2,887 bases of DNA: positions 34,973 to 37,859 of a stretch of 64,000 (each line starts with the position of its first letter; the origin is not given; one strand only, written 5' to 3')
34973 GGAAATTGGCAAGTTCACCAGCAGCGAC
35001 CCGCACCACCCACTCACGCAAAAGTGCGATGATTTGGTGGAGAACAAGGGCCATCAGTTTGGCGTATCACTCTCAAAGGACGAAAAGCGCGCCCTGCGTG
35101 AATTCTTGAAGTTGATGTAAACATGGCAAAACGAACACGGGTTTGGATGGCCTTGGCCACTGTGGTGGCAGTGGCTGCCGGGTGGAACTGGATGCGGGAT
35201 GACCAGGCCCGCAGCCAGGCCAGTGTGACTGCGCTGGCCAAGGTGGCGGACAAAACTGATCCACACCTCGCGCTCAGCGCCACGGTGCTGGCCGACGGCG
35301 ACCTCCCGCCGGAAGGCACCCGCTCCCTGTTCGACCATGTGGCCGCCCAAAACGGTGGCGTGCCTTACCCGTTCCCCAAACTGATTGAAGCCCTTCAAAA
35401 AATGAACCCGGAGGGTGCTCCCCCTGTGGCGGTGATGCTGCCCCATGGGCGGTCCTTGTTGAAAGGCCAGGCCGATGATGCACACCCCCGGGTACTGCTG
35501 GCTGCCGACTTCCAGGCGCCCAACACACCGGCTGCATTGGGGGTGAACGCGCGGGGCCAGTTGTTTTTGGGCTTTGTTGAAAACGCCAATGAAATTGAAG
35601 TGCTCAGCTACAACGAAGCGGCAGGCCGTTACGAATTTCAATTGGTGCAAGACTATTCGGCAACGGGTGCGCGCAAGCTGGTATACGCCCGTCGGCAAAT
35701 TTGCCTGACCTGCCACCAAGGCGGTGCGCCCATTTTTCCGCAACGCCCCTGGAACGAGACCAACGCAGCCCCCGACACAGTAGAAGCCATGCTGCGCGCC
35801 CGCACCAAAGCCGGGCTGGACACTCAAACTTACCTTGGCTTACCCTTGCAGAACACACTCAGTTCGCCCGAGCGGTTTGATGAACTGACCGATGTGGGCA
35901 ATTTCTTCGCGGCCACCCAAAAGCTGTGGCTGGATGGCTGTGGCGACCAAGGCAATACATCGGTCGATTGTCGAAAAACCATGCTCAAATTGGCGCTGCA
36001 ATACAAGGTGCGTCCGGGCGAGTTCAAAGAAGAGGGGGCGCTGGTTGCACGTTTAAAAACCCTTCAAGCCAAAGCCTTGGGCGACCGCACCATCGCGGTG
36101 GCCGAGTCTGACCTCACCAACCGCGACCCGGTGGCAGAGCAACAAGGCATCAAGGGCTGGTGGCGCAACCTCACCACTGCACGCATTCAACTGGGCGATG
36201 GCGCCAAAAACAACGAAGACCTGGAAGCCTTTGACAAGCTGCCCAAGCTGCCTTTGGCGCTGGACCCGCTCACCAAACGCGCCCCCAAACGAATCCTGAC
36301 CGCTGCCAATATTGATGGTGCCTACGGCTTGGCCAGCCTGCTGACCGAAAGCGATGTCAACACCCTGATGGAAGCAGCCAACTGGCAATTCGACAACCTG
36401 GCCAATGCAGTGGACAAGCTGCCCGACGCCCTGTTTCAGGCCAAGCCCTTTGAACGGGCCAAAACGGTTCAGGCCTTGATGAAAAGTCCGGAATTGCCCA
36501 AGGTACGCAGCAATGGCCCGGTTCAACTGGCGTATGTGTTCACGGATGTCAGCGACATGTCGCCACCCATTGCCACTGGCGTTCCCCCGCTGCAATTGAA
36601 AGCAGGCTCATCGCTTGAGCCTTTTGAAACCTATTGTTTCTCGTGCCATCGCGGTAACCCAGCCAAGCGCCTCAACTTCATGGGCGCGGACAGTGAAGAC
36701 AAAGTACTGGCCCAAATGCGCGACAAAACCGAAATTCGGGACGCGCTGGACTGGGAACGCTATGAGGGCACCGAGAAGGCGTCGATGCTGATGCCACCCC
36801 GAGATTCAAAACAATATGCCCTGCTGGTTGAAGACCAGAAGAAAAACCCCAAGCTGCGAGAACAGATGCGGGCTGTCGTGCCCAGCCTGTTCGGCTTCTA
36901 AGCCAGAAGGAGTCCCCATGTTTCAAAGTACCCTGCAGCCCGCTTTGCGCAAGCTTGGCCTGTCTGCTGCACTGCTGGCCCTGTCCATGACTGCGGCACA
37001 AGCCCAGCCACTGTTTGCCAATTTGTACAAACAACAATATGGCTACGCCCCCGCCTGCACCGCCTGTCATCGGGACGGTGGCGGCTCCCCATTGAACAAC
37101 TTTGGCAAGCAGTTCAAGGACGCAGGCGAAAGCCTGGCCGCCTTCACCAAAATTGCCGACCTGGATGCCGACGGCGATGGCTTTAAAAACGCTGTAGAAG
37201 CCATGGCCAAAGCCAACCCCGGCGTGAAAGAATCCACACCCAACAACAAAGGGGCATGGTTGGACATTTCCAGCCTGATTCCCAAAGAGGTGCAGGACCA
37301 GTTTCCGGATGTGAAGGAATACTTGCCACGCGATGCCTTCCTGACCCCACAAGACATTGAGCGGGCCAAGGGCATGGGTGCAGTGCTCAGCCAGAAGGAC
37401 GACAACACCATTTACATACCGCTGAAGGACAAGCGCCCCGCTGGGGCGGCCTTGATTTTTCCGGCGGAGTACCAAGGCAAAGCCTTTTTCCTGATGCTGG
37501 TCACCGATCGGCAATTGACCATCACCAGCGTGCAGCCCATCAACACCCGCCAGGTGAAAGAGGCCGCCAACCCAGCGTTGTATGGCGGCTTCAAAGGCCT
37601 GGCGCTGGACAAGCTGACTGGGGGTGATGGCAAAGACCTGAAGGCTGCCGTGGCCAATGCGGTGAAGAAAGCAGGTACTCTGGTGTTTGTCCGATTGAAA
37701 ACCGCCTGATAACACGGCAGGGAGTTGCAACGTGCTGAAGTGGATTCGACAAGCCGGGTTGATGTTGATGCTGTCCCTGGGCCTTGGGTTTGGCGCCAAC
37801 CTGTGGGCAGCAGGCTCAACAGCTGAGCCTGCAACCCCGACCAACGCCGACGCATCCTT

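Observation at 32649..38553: Four-gene operon of three secreted c-type cytochromes plus a His-bearing membrane protein, with no recognisable pathway context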

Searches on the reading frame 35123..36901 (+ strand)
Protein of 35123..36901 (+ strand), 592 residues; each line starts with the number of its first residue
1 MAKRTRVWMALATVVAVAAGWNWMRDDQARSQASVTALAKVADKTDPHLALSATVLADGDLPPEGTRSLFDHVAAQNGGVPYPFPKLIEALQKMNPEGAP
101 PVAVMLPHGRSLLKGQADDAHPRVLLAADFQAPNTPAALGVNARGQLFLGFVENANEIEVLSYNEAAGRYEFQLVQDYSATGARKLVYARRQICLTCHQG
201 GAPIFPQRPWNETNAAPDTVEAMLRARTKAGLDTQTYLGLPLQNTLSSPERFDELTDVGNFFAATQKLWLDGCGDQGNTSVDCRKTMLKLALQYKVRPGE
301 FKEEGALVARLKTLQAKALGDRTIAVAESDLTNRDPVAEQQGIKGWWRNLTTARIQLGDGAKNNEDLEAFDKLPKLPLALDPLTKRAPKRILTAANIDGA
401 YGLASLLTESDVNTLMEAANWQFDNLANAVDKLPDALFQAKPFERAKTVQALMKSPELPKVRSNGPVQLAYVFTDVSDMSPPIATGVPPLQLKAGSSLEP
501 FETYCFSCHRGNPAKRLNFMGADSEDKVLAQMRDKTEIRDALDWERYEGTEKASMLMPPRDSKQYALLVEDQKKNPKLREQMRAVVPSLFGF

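Call 3: search_protein_families(library=pfam, proteins=[window:35123-36901:+], max_evalue=1)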
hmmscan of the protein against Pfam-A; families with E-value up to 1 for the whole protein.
window:35123-36901:+ (592 aa): 4 families
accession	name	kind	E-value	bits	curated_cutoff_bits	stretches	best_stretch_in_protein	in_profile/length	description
PF13442.11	Cytochrome_CBB3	-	0.0015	19.3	27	0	191-225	11-42/68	Cytochrome C oxidase, cbb3-type, subunit III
PF12318.13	FAD-SLDH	-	0.034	14.8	24.2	1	7-94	7-87/163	Membrane bound FAD containing D-sorbitol dehydrogenase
PF09699.15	Paired_CXXCH_1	-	0.068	13.3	20.6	0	186-199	24-37/41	Doubled CXXCH motif (Paired_CXXCH_1)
PF02276.23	CytoC_RC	-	0.21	11.4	22.4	0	172-222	108-154/310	Photosynthetic reaction centre cytochrome C subunit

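Call 4: search_protein_families(library=ncbifam, proteins=[window:35123-36901:+], max_evalue=1)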
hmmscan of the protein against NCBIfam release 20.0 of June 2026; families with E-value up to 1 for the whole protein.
window:35123-36901:+ (592 aa): 2 families
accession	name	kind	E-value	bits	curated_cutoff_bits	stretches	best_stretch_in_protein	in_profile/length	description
NF040706.1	photo_cyt_PufC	equivalog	0.011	15.2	150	0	186-237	121-171/312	photosynthetic reaction center cytochrome PufC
TIGR01905.1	paired_CXXCH_1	subfamily_domain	0.11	12.4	25.2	0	186-201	24-39/41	doubled CXXCH domain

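Call 12: find_homologous_proteins(query=window:35123-36901:+)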
Query window:35123-36901:+ (592 aa): 548 proteins with E <= 0.001 among 8000 candidates; the best 120 are listed.
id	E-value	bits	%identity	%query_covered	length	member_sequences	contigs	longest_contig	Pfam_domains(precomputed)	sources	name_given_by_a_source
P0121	0.0e+0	1323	100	99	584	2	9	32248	-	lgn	-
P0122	0.0e+0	1286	95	100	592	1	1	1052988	-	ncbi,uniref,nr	ncbi:hypothetical protein NQT62_03225 [Limnobacter humi]|uniref:Cytochrome c domain-containing prote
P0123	7.8e-290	981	75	96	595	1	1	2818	-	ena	-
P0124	8.3e-282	954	74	96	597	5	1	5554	-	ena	-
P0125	2.1e-274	930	70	100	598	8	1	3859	PF13442.12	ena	-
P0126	1.3e-263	894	70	97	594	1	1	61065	-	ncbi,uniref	ncbi:hypothetical protein [Limnobacter sp.]|uniref:hypothetical protein n=1 Tax=Limnobacter sp. TaxI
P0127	1.9e-259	880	72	92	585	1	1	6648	-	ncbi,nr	ncbi:MAG TPA: hypothetical protein VFV57_10305 [Limnobacter sp.]|nr:hypothetical protein [Limnobacte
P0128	8.5e-257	872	66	99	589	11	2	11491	-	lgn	-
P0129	9.4e-250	848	65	100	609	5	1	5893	-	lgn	-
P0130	5.6e-249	846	68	95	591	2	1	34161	-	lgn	-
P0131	9.0e-247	839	65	99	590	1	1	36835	-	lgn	-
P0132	2.8e-246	837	66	96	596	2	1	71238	-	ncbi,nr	ncbi:MAG: hypothetical protein QE278_11720 [Limnobacter sp.]|nr:hypothetical protein [Limnobacter sp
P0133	3.9e-245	833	65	96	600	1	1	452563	-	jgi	jgi:hypothetical protein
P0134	2.4e-242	824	67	96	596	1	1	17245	-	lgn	-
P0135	2.1e-239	814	64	99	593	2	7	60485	-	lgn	-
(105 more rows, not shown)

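Call 41: predict_structure(alignment_id=A2)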
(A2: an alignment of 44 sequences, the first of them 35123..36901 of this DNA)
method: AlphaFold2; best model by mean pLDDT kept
length: 592 residues; sequences in the alignment: 44
mean_pLDDT: 81.7   pTM: 0.74
mean pLDDT of the five models: 81.7, 81.5, 79.0, 78.6, 75.2
residues with pLDDT >= 90: 184; 70-90: 309; 50-70: 80; < 50: 19
segments of 3 or more residues with pLDDT < 50: 486-488, 509-518
pLDDT, mean of each block of 10 residues (from residue 1): 83 88 75 82 59 83 82 83 92 83 83 75 87 78 73 86 88 84 76 81 67 84 93 92 73 85 93 94 98 95 95 96 87 70 78 65 70 78 84 95 91 95 97 96 92 96 90 67 55 82 63 45 75 77 81 71 77 88 76 42
secondary structure, 60 per line:
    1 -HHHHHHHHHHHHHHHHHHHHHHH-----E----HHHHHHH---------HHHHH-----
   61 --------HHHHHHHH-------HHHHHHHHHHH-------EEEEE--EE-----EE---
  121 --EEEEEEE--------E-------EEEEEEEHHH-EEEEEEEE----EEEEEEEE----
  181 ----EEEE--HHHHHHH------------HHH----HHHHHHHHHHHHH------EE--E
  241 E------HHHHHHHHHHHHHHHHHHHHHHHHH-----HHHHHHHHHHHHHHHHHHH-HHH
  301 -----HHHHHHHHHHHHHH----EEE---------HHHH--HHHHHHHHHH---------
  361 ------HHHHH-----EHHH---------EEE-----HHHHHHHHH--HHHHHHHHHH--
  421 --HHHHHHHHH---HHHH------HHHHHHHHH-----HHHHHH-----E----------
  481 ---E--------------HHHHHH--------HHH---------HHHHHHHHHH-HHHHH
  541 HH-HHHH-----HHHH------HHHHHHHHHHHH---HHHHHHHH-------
elements in order: H2-24 H35-41 H51-55 H69-76 H84-94 E102-106 E123-129 E146-152 E157-164 E169-176 E185-188 H191-197 H217-229 H248-272 H278-296 H306-319 E324-326 H336-339 H342-351 H367-371 E390-392 H398-406 H409-418 H423-431 H435-438 H445-453 H459-464 H499-504 H525-534 H536-542 H544-547 H553-556 H563-574 H578-585
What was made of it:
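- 35123..36901 (+): g2: 592-aa di-haem protein with an N-terminal membrane helix and no structural relative in the PDB; presumed electron relay. AF2 pLDDT 81.7, helix at residues 2-24 (call 41).
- Checked: Export signals. g1, g3 and g4 have Sec-type signal peptides by inspection. g2 has an N-terminal helix (residues 2-24) in the AF2 model (call 41).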

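Call 45: fold_search(model_id=the predicted structure, library=pdb)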
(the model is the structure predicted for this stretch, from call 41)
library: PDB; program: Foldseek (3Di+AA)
matches with E <= 10: 86; with E <= 0.001: 0
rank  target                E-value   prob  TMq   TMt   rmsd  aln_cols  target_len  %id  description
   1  8j1c_A                8.1e-01  0.07  0.08  0.14  17.1       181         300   13  Structure of amino acid dehydrogenase in complex with NADP (released 2023-08-16)
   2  8k49_R                8.4e-01  0.06  0.09  0.09  17.1       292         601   10  Structure of partial Banna virus (released 2024-03-27)
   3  8i5a_B                1.7e+00  0.02  0.05  0.04  15.5        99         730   16  N-acetyl-(R)-beta-phenylalanine acylase, 2.75 angstrom resolution (released 2023-03-15)
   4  8i59_B                2.1e+00  0.02  0.04  0.04  16.6        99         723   15  N-acetyl-(R)-beta-phenylalanine acylase, selenomethionyl derivative (released 2023-03-15)
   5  8huy_B                2.5e+00  0.02  0.05  0.04  13.8       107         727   10  N-acetyl-(R)-beta-phenylalanine acylase (released 2023-03-15)
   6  8j1g_A                2.7e+00  0.03  0.09  0.15  17.3       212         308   12  Structure of amino acid dehydrogenase in complex with NADPH (released 2023-08-16)
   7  8huy_A                2.7e+00  0.02  0.05  0.04  12.8       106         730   12  N-acetyl-(R)-beta-phenylalanine acylase (released 2023-03-15)
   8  7ej4_A                2.7e+00  0.01  0.05  0.03  15.9       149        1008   12  Cryo-EM structure of SARS-CoV-2 spike in complex with a neutralizing antibody RBD-chAb-25 (released 2021-06-23)
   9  4le3_C                2.8e+00  0.03  0.06  0.13  15.6       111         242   13  Crystal structure of a GH131 beta-glucanase catalytic domain from Podospora anserina (released 2013-09-11)
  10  9og6_B                3.3e+00  0.01  0.04  0.02  15.7       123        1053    8  Apo SARS-COV-2-6P-MUT7 S PROTEIN closed conformation (released 2025-10-01)
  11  8j1g_C                3.6e+00  0.03  0.08  0.14  14.1       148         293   14  Structure of amino acid dehydrogenase in complex with NADPH (released 2023-08-16)
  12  5jqm_C                3.9e+00  0.02  0.09  0.16  24.8       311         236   12  Crystal Structure of Phosphatidic acid Transporter Ups1/Mdm35 Void of Bound Phospholipid from Saccharomyces Cerevisiae (released 2017-07-12)
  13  8bev_C                4.1e+00  0.01  0.04  0.09  15.0       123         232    8  Cryo-EM structure of SARS-CoV-2 spike (HexaPro variant) in complex with nanobody W25 (map 3, focus refinement on RBD,  (released 2023-03-08)
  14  7kdh_A                4.1e+00  0.01  0.06  0.04  14.9       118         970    9  SARS-CoV-2 RBD up Spike Protein Trimer without the P986-P987 stabilizing mutations (S-GSAS) (released 2020-11-04)
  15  3auy_B                4.3e+00  0.01  0.06  0.08  22.8       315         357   12  Crystal structure of Rad50 bound to ADP (released 2011-05-25)
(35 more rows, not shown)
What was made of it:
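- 35123..36901 (+): Foldseek finds nothing below E = 0.8 (call 45).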

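Call 77: search_protein_families(library=pfam, alignment_id=A2, max_evalue=0.05)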
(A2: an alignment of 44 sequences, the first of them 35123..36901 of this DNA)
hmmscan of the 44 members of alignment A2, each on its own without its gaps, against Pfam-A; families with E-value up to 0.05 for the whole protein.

A. member 1, window:35123-36901:+ (592 aa): 2 families
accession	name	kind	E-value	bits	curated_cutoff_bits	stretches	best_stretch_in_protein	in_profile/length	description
PF13442.11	Cytochrome_CBB3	-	0.0015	19.3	27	0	191-225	11-42/68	Cytochrome C oxidase, cbb3-type, subunit III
PF12318.13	FAD-SLDH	-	0.034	14.8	24.2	0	7-94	7-87/163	Membrane bound FAD containing D-sorbitol dehydrogenase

B. families by the number of members that match (of 44 scanned): 9 families
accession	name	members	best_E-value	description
PF13442.11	Cytochrome_CBB3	41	2e-05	Cytochrome C oxidase, cbb3-type, subunit III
PF12318.13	FAD-SLDH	16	1.6e-05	Membrane bound FAD containing D-sorbitol dehydrogenase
PF09699.15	Paired_CXXCH_1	7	0.0049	Doubled CXXCH motif (Paired_CXXCH_1)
PF00034.26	Cytochrom_C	4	0.011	Cytochrome c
PF03326.18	Herpes_TAF50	2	0.013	Herpesvirus transcription activation factor (transactivator)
PF09280.16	XPC-binding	2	0.029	XPC-binding domain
PF02276.23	CytoC_RC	1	0.023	Photosynthetic reaction centre cytochrome C subunit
PF06427.17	UDP-g_GGTase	1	0.042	UDP-glucose:Glycoprotein Glucosyltransferase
PF22113.1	Mtrc-MtrF_II-IV_dom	1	0.047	Outer membrane cytochrome MtrC/MtrF-like, domains II/IV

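Call 87: search_dna_similar(query=window:35123-36901:+, collection=plasmids, mode=protein, max_evalue=0.001, max_rows=10)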
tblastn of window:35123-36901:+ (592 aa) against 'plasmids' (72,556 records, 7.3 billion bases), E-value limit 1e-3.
No match.

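Call 92: search_solved_structures(query=A2, max_evalue=10, show_alignments=3)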
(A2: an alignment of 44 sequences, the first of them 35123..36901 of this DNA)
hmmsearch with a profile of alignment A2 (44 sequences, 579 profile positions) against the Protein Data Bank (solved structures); distinct sequences matched with E-value up to 10: 1.
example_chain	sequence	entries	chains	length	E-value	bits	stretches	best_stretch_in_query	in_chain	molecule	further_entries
7cfv_A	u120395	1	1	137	0.82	11.2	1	153-182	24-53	Spl DnaX mini-intein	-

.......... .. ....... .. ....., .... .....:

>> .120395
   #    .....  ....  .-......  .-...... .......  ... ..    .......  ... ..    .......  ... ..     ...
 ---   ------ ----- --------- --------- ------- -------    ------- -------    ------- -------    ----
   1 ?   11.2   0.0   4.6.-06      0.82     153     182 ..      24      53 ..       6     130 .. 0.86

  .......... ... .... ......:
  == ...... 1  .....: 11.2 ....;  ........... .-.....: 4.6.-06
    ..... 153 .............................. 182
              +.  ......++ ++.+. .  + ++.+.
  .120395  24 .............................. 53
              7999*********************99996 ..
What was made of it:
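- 35123..36901 (+): The PDB profile search finds nothing (call 92).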

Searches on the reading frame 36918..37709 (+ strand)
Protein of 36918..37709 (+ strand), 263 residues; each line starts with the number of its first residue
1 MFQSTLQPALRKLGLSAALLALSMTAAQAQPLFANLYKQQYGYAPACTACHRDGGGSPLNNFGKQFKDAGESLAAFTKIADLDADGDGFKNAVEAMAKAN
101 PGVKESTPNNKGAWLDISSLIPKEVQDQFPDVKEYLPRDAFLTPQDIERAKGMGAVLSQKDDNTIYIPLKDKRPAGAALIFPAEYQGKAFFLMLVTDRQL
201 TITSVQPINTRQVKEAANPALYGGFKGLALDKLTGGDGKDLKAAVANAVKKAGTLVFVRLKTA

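Call 3: search_protein_families(library=pfam, proteins=[window:36918-37709:+], max_evalue=1)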
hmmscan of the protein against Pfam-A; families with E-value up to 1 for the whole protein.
window:36918-37709:+ (263 aa): 2 families
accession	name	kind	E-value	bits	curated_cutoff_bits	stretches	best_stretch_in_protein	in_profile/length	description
PF24784.1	Temptin_C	-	0.0026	18.7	27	1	53-94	34-73/98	Temptin C-terminal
PF13442.11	Cytochrome_CBB3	-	0.096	13.5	27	1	41-62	8-30/68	Cytochrome C oxidase, cbb3-type, subunit III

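Call 4: search_protein_families(library=ncbifam, proteins=[window:36918-37709:+], max_evalue=1)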
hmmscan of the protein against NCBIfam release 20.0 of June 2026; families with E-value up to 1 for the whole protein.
window:36918-37709:+ (263 aa): 2 families
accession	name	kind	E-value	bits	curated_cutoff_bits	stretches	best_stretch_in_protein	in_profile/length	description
NF041762.1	diheme_GEGP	equivalog_domain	2.9e-14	53.1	300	1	43-113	47-126/359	GEGP motif-containing diheme protein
NF042425.1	Amuc_1099_fam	equivalog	0.002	17.7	50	1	75-109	121-155/321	Amuc_1099 family pilus-like system protein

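Call 48: search_solved_structures(query=A4, max_evalue=10, show_alignments=3)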
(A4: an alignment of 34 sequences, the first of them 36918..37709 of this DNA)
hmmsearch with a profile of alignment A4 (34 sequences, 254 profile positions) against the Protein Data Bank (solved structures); distinct sequences matched with E-value up to 10: 7.
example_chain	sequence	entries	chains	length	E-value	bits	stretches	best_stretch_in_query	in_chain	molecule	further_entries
3h4n_A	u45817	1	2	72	0.3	13.7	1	29-59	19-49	Cytochrome c7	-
4okh_A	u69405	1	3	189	0.57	12.8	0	56-91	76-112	Calpain-3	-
9v0o_B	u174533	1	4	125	0.87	12.2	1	150-186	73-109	nanobody Tnb494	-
4n4j_A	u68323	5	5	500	0.96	12.1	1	27-62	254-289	hydroxylamine oxidoreductase | Similar to hydroxylamine oxidoreductase hao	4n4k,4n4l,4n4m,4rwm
8uf3_A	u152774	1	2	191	1.2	11.8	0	34-68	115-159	Cytochrome C4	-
1etp_A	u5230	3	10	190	3.2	10.3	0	33-54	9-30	CYTOCHROME C4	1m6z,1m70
1y6w_A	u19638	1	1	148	6.3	9.4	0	69-87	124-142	Calmodulin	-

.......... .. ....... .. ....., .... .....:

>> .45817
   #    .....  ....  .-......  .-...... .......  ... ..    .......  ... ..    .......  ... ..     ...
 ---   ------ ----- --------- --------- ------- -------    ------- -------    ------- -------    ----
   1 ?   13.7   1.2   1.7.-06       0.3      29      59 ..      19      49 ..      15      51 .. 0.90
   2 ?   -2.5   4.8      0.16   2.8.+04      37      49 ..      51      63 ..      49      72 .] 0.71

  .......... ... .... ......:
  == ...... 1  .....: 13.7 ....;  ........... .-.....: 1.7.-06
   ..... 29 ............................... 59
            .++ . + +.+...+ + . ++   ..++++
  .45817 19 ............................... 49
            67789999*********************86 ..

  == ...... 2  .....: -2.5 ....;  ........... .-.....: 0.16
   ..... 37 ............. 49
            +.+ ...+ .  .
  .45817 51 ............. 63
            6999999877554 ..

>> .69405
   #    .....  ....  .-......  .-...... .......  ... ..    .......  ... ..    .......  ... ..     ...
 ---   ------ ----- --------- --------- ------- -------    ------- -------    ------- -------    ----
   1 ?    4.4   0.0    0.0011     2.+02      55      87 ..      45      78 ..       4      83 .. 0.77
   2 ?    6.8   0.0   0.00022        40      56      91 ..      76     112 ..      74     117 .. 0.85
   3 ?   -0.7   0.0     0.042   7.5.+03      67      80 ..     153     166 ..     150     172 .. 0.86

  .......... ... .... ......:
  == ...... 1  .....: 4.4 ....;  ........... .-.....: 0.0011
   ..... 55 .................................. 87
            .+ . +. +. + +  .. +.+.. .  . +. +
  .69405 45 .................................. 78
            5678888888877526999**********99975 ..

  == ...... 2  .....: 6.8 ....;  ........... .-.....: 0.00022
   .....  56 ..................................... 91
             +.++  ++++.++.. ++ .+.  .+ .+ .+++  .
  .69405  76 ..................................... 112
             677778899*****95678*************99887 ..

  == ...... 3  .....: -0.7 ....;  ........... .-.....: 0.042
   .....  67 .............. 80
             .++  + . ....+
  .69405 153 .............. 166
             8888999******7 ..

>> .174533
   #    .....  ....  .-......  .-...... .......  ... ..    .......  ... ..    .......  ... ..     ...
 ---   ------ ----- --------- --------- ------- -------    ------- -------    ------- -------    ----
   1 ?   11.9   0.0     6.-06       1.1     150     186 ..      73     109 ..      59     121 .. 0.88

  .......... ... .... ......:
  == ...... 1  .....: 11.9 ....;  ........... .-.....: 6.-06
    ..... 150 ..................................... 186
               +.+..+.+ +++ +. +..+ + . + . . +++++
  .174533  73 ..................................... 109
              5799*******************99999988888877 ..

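Call 89: search_dna_similar(query=window:36918-37709:+, collection=plasmids, mode=protein, max_evalue=0.001, max_rows=10)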
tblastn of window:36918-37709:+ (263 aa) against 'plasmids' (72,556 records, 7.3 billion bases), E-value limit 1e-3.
No match.
